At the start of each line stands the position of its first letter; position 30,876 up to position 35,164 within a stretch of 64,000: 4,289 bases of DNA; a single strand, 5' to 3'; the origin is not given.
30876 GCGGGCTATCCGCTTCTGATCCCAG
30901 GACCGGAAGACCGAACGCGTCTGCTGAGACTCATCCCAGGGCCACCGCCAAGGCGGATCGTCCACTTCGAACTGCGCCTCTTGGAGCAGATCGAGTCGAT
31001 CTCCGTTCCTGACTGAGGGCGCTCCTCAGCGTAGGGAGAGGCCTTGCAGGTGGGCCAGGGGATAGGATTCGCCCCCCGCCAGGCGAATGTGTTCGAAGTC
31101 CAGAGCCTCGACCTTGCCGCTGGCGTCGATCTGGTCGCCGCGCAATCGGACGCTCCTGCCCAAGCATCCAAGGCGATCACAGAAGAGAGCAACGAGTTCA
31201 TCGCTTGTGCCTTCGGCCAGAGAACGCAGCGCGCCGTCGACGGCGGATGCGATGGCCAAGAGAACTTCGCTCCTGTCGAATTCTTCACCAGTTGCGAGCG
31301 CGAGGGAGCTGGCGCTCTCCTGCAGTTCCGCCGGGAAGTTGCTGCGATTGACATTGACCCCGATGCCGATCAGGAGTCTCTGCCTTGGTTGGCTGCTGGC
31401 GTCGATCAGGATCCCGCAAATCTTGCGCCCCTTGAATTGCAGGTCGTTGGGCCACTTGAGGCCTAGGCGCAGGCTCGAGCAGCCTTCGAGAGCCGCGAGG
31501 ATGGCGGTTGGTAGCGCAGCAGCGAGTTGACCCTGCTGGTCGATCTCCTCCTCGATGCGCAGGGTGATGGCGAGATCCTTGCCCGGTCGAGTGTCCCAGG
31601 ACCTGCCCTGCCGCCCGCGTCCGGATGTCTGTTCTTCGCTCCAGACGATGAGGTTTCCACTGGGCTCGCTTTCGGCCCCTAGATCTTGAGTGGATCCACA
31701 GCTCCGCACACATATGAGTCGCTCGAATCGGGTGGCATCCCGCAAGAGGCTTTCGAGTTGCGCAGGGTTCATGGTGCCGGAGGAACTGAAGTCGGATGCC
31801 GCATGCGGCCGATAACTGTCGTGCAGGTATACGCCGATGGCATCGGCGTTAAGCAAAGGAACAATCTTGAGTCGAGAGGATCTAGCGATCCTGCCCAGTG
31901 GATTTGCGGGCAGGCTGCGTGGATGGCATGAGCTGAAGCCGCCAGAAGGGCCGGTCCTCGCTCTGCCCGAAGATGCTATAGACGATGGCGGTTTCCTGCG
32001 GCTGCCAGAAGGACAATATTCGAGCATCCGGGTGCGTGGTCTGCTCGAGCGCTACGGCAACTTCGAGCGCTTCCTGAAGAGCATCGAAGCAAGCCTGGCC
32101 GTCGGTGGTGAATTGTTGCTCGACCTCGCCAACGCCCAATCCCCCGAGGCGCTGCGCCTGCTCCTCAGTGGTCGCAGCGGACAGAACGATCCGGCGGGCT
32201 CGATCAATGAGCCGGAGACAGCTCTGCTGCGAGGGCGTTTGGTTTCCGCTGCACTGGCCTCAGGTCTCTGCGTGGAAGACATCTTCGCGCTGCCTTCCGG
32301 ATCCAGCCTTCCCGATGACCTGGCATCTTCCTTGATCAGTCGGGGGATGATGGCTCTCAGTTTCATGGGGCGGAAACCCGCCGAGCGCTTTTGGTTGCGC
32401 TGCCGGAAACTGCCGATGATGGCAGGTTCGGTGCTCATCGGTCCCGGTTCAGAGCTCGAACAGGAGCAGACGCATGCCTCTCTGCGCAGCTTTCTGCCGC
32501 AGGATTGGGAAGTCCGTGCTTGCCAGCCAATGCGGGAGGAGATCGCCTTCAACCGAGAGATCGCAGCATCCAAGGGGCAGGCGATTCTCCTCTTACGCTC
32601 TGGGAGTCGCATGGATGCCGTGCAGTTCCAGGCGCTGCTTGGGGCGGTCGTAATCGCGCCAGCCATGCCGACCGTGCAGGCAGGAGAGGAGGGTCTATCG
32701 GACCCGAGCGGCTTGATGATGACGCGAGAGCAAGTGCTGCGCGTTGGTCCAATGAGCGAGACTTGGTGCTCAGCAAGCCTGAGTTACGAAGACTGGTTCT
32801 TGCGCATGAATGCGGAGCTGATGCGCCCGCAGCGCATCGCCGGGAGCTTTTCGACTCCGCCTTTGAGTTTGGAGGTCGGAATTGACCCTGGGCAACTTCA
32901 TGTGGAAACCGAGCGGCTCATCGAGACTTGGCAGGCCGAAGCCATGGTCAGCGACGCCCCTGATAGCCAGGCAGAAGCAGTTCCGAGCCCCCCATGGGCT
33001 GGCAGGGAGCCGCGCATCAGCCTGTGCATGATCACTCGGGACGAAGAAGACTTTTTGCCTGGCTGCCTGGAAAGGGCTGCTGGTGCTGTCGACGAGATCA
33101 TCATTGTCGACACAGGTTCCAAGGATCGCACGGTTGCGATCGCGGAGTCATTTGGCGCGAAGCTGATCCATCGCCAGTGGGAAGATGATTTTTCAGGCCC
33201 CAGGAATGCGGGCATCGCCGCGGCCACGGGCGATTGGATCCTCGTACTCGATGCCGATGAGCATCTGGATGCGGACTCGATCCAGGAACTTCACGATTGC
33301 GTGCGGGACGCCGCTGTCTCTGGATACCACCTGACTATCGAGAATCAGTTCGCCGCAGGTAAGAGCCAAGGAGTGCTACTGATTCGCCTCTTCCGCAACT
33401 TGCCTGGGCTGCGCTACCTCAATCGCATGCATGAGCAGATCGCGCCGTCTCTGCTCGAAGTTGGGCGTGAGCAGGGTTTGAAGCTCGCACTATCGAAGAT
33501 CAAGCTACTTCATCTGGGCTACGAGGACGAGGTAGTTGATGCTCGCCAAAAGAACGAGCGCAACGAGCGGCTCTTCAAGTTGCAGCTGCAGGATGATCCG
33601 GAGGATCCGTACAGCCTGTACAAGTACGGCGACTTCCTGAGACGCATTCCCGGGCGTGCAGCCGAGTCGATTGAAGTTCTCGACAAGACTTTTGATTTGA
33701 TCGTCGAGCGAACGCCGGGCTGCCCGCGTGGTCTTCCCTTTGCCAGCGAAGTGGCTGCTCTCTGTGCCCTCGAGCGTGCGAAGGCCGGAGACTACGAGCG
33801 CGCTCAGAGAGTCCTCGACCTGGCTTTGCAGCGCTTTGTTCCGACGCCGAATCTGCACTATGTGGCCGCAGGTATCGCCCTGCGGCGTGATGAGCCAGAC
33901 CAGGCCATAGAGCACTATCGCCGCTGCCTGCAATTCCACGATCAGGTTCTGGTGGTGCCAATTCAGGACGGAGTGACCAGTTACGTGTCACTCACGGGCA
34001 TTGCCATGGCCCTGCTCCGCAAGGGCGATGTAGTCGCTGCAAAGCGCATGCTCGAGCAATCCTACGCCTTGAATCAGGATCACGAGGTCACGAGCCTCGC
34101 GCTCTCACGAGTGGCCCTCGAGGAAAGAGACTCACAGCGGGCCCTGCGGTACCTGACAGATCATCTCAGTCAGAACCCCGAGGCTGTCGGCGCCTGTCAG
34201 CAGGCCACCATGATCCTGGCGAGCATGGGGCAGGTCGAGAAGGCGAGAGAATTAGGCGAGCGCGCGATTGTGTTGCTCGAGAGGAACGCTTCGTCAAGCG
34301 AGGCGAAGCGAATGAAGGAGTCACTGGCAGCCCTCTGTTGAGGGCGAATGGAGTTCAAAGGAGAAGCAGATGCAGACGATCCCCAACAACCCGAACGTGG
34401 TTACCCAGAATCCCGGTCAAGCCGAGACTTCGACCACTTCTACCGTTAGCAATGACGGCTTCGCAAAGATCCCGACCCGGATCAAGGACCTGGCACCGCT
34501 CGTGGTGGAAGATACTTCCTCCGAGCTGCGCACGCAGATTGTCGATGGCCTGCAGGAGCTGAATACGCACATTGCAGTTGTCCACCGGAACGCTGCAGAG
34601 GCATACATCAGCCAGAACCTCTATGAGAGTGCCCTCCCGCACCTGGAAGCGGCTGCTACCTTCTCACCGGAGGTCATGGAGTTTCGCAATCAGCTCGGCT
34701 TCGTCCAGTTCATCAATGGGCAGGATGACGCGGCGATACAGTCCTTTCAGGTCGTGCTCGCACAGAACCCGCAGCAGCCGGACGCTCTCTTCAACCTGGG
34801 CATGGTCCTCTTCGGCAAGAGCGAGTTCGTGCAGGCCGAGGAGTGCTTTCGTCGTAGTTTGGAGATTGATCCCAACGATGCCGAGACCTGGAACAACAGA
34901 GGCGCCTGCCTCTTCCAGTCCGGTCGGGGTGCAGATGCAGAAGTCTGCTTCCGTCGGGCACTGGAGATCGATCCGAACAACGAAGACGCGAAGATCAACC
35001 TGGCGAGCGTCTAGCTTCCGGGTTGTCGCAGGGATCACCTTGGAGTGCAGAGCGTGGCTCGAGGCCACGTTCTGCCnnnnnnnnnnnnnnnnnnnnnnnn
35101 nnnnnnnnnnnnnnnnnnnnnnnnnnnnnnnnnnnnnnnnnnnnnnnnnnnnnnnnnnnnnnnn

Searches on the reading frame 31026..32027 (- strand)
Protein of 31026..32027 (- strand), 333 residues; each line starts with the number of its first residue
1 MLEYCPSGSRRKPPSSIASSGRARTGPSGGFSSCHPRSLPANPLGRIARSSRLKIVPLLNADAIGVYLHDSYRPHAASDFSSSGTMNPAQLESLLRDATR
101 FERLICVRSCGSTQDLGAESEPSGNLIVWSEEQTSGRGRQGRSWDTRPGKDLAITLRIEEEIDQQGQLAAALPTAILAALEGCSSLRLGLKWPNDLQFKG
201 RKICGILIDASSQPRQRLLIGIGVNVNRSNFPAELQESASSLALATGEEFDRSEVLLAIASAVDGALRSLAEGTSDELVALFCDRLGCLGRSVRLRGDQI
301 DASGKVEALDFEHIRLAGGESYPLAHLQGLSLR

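Call 52: search_protein_families(library=pfam, proteins=[window:31026-32027:-], max_evalue=0.00001)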
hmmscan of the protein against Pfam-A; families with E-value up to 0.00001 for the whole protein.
window:31026-32027:- (333 aa): 1 family
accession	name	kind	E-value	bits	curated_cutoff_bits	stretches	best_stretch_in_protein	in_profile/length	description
PF03099.24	BPL_LplA_LipB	-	2.8e-10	40.7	21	1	120-225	19-133/133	Biotin/lipoate A/B protein ligase family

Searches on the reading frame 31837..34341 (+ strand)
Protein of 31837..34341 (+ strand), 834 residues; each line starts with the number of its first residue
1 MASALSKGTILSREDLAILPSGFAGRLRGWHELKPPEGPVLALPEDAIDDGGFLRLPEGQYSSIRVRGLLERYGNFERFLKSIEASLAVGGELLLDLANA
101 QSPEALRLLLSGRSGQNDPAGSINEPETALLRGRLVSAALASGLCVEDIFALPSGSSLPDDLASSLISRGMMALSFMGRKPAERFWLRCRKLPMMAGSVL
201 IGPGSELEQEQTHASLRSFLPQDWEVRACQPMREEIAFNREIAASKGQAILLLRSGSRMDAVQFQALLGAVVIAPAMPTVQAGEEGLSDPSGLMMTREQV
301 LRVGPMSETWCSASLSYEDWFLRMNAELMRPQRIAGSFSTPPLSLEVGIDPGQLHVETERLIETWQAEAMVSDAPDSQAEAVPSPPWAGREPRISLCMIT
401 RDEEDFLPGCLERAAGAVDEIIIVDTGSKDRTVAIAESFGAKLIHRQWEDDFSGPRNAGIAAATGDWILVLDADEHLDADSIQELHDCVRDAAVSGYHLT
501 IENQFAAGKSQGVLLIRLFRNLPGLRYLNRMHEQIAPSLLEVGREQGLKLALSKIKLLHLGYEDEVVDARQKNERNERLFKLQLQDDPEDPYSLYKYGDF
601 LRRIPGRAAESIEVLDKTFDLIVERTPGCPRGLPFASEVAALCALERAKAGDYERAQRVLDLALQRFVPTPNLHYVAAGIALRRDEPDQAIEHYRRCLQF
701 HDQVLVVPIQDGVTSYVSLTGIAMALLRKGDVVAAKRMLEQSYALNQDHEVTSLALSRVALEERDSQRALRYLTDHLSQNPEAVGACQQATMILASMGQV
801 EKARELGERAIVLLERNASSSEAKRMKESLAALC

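Call 14: search_protein_families(library=pfam, proteins=[window:31837-34341:+], max_evalue=0.001)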
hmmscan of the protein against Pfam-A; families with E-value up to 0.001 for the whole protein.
window:31837-34341:+ (834 aa): 8 families
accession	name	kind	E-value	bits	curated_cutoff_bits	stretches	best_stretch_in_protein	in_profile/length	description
PF00535.33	Glycos_transf_2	-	4.4e-22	79.2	23.3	1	395-486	1-100/168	Glycosyl transferase family 2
PF14559.12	TPR_19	-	1.9e-10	41.4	25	0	760-806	1-47/68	Tetratricopeptide repeat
PF13704.12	Glyco_tranf_2_4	-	5.2e-07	30.5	27.5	1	401-481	1-88/98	Glycosyl transferase family 2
PF07719.23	TPR_2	-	8.4e-07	29.1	27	0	672-699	2-29/34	Tetratricopeptide repeat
PF13424.12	TPR_12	-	1.2e-06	29.1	30.1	0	648-699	14-73/77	Tetratricopeptide repeat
PF13432.12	TPR_16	-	2.6e-06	28.2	32.7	1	644-697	4-57/65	Tetratricopeptide repeat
PF13428.12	TPR_14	-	7.6e-06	26.6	23.5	0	671-701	1-31/44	Tetratricopeptide repeat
PF12895.13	ANAPC3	-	0.00056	20.6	27.2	0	649-697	35-82/82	Anaphase-promoting complex, cyclosome, subunit 3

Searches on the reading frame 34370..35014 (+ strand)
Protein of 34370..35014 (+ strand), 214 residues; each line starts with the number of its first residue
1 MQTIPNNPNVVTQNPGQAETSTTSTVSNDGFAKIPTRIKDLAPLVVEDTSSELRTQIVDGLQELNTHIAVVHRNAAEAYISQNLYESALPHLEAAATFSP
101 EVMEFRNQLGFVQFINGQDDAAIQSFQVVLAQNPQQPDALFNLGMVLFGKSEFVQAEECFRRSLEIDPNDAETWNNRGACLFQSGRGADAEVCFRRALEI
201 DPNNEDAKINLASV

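Call 14: search_protein_families(library=pfam, proteins=[window:34370-35014:+], max_evalue=0.001)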
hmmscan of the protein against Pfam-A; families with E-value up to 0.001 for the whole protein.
window:34370-35014:+ (214 aa): 17 families
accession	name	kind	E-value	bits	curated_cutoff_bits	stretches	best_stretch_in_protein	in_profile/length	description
PF00515.34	TPR_1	-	1.2e-28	98.2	27.8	2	171-204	1-34/34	Tetratricopeptide repeat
PF07719.23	TPR_2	-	1.3e-26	90.9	27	2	171-204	1-34/34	Tetratricopeptide repeat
PF13414.12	TPR_11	-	1.6e-21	76.2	26.8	2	114-148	5-39/42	TPR repeat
PF13424.12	TPR_12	-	7.9e-20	71.3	30.1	1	139-201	5-75/77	Tetratricopeptide repeat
PF13431.12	TPR_17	-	1.3e-19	69.2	24.4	1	159-186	1-28/34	Tetratricopeptide repeat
PF13432.12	TPR_16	-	1.1e-18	67.7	32.7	3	142-204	2-64/65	Tetratricopeptide repeat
PF13428.12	TPR_14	-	9.9e-17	60.2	23.5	1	173-213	3-43/44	Tetratricopeptide repeat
PF14559.12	TPR_19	-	3.2e-16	59.8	25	2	117-173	5-61/68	Tetratricopeptide repeat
PF13181.12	TPR_8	-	1.4e-15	56.5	25.7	1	171-204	1-34/34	Tetratricopeptide repeat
PF13371.12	TPR_9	-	9.4e-14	51.6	35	1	149-208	7-66/73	Tetratricopeptide repeat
PF23914.1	TPR_CcmH_CycH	-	1e-08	35.6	42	1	161-213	40-92/158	Cytochrome c-type biogenesis protein H TPR domain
PF13374.12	TPR_10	-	2.8e-07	30.8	27.5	0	175-200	6-31/42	Tetratricopeptide repeat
PF13176.12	TPR_7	-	6.2e-07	29.4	27.9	0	139-170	1-34/36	Tetratricopeptide repeat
PF13174.12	TPR_6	-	1e-05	26.2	26.3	0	138-169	1-32/33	Tetratricopeptide repeat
PF24575.1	TPR_Slam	-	1.1e-05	26.3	35.2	0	116-160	60-104/104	Surface lipoprotein assembly modifier, N-terminal TPR repeats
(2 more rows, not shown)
